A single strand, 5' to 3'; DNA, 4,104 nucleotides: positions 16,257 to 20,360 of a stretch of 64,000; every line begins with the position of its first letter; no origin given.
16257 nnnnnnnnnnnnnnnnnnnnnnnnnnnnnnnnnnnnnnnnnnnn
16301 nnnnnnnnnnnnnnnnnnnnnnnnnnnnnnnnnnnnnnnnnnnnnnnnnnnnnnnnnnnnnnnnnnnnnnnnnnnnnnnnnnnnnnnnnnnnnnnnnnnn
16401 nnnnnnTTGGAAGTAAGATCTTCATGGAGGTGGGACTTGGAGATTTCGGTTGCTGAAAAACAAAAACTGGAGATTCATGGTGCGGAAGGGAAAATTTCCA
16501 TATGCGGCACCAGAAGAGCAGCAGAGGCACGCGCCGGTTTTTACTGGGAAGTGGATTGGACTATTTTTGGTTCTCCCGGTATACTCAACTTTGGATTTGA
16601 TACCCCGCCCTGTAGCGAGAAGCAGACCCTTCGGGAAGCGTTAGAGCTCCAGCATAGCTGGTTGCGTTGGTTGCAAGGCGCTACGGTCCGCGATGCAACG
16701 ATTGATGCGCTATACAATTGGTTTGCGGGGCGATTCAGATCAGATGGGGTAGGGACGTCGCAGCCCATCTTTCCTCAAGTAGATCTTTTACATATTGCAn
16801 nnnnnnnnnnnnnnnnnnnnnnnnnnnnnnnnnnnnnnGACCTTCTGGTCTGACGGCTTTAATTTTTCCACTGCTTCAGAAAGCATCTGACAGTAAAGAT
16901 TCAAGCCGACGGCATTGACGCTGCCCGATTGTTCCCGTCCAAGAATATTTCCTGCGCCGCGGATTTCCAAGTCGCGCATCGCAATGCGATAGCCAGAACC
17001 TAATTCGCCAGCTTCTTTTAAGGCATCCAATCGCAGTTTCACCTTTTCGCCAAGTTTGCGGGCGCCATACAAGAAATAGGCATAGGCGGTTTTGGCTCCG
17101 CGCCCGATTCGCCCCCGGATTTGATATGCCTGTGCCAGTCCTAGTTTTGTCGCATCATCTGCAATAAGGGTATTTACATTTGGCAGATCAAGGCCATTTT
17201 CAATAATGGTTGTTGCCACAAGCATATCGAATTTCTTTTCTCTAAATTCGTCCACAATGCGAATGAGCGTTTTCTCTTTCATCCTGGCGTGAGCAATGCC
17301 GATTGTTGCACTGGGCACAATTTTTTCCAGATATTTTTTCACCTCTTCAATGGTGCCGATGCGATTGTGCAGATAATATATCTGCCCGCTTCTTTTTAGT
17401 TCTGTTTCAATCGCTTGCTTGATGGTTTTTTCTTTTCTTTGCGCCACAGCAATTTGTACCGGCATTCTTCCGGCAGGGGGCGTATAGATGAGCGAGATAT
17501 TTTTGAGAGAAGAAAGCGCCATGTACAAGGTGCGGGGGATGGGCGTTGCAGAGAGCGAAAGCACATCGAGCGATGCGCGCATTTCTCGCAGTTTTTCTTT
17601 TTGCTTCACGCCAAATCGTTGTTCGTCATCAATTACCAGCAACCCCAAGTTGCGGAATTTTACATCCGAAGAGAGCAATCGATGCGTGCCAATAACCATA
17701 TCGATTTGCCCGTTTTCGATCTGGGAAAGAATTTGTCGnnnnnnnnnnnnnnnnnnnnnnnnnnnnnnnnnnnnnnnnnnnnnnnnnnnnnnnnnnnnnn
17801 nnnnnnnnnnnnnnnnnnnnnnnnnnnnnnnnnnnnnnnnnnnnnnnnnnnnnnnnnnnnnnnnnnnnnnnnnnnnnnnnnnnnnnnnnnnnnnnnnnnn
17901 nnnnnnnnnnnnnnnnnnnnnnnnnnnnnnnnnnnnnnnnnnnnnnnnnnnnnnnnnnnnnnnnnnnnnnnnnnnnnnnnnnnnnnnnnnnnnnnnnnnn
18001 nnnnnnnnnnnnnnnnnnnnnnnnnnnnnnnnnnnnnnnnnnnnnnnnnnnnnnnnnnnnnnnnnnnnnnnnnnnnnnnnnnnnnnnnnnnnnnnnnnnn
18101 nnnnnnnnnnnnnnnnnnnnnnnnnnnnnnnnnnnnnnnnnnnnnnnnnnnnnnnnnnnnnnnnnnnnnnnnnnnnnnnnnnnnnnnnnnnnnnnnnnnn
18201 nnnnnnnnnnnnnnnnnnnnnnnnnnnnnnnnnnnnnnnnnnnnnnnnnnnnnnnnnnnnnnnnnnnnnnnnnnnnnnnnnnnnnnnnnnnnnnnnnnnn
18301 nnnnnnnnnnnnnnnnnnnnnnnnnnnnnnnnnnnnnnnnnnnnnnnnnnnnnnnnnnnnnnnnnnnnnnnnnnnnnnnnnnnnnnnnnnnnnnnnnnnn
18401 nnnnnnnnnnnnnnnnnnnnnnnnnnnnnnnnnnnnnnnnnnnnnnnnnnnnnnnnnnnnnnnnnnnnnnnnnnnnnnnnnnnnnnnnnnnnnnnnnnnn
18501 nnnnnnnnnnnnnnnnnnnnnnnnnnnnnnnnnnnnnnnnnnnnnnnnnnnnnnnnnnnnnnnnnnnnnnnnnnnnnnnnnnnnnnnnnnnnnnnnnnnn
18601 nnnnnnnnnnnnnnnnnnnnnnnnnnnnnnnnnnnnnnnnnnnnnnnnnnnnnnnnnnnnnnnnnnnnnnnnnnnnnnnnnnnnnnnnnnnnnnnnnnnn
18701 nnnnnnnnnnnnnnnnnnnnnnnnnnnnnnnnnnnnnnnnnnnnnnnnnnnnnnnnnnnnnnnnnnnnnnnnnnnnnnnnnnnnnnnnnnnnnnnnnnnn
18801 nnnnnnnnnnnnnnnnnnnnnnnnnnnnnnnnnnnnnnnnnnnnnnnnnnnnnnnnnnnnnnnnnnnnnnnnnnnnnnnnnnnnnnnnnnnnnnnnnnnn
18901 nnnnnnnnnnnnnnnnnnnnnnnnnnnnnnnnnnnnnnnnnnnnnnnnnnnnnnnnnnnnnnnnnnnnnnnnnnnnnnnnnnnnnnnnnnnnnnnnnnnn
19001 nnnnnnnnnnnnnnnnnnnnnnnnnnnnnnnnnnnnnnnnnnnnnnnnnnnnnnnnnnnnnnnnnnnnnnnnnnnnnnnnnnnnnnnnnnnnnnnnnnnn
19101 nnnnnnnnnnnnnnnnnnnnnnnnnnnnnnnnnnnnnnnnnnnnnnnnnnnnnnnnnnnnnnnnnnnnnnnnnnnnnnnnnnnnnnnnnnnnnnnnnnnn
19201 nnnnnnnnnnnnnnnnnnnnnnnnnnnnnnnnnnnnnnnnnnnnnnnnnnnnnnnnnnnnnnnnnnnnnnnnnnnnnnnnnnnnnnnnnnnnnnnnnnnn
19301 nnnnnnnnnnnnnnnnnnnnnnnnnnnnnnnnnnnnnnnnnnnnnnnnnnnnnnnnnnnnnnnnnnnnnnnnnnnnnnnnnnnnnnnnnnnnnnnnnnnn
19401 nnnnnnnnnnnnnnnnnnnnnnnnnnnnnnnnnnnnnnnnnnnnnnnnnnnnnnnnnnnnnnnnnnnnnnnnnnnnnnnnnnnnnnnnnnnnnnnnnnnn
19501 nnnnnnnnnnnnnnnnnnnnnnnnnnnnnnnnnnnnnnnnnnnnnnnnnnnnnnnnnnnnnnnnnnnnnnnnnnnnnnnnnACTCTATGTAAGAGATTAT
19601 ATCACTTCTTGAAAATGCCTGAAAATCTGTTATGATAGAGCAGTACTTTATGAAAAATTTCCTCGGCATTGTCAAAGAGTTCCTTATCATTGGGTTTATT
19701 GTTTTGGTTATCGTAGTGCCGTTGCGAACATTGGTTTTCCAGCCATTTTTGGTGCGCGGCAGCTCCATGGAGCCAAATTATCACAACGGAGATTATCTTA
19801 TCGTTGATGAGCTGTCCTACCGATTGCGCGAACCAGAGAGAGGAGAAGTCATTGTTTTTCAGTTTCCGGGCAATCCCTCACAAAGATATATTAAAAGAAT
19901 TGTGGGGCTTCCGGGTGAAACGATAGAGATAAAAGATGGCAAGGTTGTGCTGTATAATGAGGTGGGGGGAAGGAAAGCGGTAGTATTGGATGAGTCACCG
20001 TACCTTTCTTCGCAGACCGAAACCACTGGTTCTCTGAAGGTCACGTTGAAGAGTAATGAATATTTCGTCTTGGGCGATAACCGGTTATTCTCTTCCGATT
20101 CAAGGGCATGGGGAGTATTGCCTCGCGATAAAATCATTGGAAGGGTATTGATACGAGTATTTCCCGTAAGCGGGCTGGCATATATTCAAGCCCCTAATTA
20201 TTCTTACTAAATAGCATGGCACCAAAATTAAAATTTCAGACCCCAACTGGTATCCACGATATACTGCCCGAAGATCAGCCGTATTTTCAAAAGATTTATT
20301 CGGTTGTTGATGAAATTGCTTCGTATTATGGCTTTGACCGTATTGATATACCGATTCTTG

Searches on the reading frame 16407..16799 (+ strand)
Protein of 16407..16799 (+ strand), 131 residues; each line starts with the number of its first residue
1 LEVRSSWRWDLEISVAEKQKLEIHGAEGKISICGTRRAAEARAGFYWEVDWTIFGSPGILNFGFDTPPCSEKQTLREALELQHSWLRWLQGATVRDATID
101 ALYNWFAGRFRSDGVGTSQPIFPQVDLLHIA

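Call 8: search_protein_families(library=pfam, proteins=[window:16407-16799:+], max_evalue=1)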
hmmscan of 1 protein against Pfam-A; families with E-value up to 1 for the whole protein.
window:16407-16799:+ (131 aa): 0 families

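Call 9: search_protein_families(library=ncbifam, proteins=[window:16407-16799:+], max_evalue=1)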
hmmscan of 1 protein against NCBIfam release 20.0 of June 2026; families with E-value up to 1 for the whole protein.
window:16407-16799:+ (131 aa): 0 families

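Call 10: find_homologous_proteins(query=window:16407-16799:+, max_evalue=0.001)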
Query window:16407-16799:+ (131 aa): 1 proteins with E <= 0.001 among 34 candidates.
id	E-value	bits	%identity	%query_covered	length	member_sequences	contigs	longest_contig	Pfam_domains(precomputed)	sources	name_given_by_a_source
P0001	1.6e-75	269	98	92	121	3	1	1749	-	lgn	-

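Call 16: find_encoding_contigs(protein=P0001, flank=5000)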
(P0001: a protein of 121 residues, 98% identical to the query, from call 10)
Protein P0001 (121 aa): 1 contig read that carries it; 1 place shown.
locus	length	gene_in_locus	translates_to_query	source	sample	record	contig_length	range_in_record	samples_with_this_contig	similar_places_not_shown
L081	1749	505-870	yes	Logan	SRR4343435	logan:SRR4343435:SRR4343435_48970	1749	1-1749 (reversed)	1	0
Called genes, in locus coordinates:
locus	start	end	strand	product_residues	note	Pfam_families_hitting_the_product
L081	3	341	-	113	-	?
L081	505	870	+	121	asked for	-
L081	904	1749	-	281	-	?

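Call 22: search_protein_representatives(protein=window:16437-16799:+)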
Query: 121 residues. Proteins with E-value up to 0.001 (for the whole library): 3; up to 1e-10: 1; up to 1e-30: 1. The best 3 are listed.
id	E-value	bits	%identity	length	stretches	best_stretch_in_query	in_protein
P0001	1.4e-76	270.6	98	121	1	1-121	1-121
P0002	1.5e-04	37.8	39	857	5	15-51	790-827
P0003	5.0e-04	36.1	32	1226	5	17-61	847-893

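Call 24: search_protein_families(library=pfam, proteins=[P0002, P0003], max_evalue=0.01)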
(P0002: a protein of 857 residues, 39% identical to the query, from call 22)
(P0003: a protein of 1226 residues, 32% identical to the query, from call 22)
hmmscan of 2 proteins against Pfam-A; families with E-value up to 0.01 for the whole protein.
P0002 (857 aa): 8 families
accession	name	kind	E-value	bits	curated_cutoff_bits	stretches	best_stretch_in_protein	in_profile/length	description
PF25411.1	DUF7888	-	4e-13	49.5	27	0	430-468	44-83/138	Domain of unknown function (DUF7888)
PF25249.1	Ig_CFAP65_7th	-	9.5e-09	35.5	28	0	218-252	59-93/120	CFAP65, seventh Ig-like domain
PF22646.2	PPP2R1A-like_HEAT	-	2.4e-06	28.3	27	0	495-526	18-49/78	PPP2R1A-like HEAT repeat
PF00399.24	PIR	-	0.00013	21.8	20.9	0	62-68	7-13/18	Yeast PIR protein repeat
PF08195.16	TRI9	-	0.00026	21.2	25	0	91-106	19-34/43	TRI9 protein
PF17506.7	DUF5438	-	0.00029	21.6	27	0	85-129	10-54/71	Family of unknown function (DUF5438)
PF11814.14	DUF3335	-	0.0026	17.7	25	0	579-614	9-44/206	Peptidase_C39 like family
PF01883.24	FeS_assembly_P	-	0.0044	17.7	23.5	0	232-249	28-45/73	Iron-sulfur cluster assembly protein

P0003 (1226 aa): 4 families
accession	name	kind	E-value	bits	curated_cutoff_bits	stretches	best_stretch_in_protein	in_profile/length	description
PF00963.24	Cohesin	-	3.4e-06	27.7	24.1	1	199-303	16-133/139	Cohesin domain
PF13240.11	Zn_Ribbon_1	-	0.0018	18.5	25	0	556-564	1-9/23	zinc-ribbon domain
PF13450.12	NAD_binding_8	-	0.0022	18.7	21.9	0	645-661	19-35/68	NAD(P)-binding Rossmann-like domain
PF02591.20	Zn_ribbon_9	-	0.0051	17.3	29.1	0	552-562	21-31/33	C4-type zinc ribbon domain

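Call 25: find_related_loci(query=window:16437-16799:+, collection=metagenome_contigs, flank=4000)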
Query window:16437-16799:+ (121 aa) in metagenome_contigs; peptide patterns used: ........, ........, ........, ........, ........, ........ (x = any residue, [..] = any of these).
125 stretches matched a pattern, but none encodes a relative of the query by tblastn (E <= 1e-3).

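Call 33: predict_structure(protein=window:16437-16799:+)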
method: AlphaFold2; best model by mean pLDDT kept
length: 121 residues; sequences in the alignment: 1
mean_pLDDT: 45.3   pTM: 0.36
mean pLDDT of the five models: 45.3, 40.9, 39.4, 38.2, 31.6
residues with pLDDT >= 90: 0; 70-90: 0; 50-70: 47; < 50: 74
segments of 3 or more residues with pLDDT < 50: 1-33, 42-46, 55-63, 84-86, 100-121
pLDDT, mean of each block of 10 residues (from residue 1): 33 38 42 51 49 48 51 59 52 55 34 34 23
secondary structure, 60 per line:
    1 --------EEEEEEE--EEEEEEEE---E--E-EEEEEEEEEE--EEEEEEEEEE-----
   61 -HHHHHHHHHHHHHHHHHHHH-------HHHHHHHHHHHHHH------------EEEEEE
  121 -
elements in order: E9-15 E18-25 E34-43 E46-55 H62-81 H89-102 E115-120

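Call 36: search_protein_families(library=pfam, proteins=[window:16437-16799:+], max_evalue=10)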
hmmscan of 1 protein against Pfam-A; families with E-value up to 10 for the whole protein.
window:16437-16799:+ (121 aa): 0 families

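Call 37: search_solved_structures(query=window:16437-16799:+, max_evalue=10)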
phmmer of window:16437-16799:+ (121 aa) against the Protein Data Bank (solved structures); distinct sequences matched with E-value up to 10: 3.
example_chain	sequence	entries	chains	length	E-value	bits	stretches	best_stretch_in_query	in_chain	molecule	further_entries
6xn3_J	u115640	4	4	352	0.32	14.1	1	70-120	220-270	CRISPR-associated protein Csm5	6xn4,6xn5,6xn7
9ash_J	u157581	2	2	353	0.32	14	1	70-120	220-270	CRISPR system Cms protein Csm5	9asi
7o52_U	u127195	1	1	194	0.65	13.1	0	11-57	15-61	CD22 d6-d7 Ig domains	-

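Call 41: search_protein_families(library=phrogs, proteins=[window:16437-16799:+], max_evalue=1)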
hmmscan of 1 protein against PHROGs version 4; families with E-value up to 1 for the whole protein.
window:16437-16799:+ (121 aa): 0 families

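Call 42: search_protein_families(library=padloc, proteins=[window:16437-16799:+], max_evalue=1)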
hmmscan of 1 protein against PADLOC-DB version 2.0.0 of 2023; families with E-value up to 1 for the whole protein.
window:16437-16799:+ (121 aa): 0 families

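Call 48: find_related_loci(query=window:16437-16799:+, collection=viral_contigs, flank=3000)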
Query window:16437-16799:+ (121 aa) in viral_contigs; peptide patterns used: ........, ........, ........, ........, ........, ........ (x = any residue, [..] = any of these).
3 stretches matched a pattern, but none encodes a relative of the query by tblastn (E <= 1e-3).

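Call 49: search_dna_similar(query=window:16437-16799:+, collection=phages, mode=protein, max_evalue=0.01, max_rows=5)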
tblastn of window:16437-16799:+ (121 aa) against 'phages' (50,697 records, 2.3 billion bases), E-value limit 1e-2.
No match.

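Call 50: search_dna_similar(query=window:16437-16799:+, collection=plasmids, mode=protein, max_evalue=0.01, max_rows=5)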
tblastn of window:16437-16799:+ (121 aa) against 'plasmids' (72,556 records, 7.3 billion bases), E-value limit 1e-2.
No match.

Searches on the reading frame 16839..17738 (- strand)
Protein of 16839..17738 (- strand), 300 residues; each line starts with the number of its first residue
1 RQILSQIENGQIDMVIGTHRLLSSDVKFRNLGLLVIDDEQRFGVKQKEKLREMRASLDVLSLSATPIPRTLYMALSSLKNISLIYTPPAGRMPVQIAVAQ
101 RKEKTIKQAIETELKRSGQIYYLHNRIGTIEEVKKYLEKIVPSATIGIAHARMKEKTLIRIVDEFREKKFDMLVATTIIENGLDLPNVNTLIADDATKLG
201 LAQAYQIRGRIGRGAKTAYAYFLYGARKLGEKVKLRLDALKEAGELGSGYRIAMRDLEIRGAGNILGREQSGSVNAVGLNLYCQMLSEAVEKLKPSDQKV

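Call 44: find_related_loci(query=window:16839-17738:-, collection=metagenome_contigs, flank=4000)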
Query window:16839-17738:- (300 aa) in metagenome_contigs; peptide patterns used: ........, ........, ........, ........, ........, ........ (x = any residue, [..] = any of these).
600 stretches matched a pattern (row limit reached: there are more); 437 encode a relative of the query (tblastn E <= 1e-3); the best 80 are kept; 80 distinct loci.
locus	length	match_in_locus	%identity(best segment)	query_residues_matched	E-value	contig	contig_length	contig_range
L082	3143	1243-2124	71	2-296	7e-153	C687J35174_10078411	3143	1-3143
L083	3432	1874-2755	71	2-296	6e-152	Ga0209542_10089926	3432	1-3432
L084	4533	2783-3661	72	1-294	3e-147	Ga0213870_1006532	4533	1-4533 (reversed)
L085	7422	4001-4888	70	1-297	4e-144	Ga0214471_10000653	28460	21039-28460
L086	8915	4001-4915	70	2-296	8e-144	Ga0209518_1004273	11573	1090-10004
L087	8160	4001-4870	72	4-294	5e-144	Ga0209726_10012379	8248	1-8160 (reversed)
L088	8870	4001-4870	72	4-294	6e-144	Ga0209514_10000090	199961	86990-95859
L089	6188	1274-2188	70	2-296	1e-143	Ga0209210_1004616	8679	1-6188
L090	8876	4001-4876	74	2-294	3e-143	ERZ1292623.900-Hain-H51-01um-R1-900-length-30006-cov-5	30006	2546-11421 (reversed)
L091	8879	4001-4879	70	1-294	1e-142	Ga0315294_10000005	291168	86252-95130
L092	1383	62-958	71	1-294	7e-156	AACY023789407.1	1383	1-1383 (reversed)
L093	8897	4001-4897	71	2-294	1e-142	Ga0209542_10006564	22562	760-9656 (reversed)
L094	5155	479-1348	70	1-291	1e-143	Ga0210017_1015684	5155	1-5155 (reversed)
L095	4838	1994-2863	70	1-291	1e-143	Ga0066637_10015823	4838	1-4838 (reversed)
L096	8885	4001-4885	69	1-296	6e-142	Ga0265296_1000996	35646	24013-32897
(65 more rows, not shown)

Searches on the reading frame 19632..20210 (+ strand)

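Call 12: search_protein_families(library=pfam, proteins=[window:19632-20210:+])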
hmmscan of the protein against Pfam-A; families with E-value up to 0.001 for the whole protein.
window:19632-20210:+ (192 aa): 2 families
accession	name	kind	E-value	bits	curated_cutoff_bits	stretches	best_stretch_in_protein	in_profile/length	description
PF10502.14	Peptidase_S26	-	2.9e-45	154.7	22.9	1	15-176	2-167/168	Signal peptidase, peptidase S26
PF00717.28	Peptidase_S24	-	1.8e-07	31.3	23.3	1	41-100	40-91/116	Peptidase S24-like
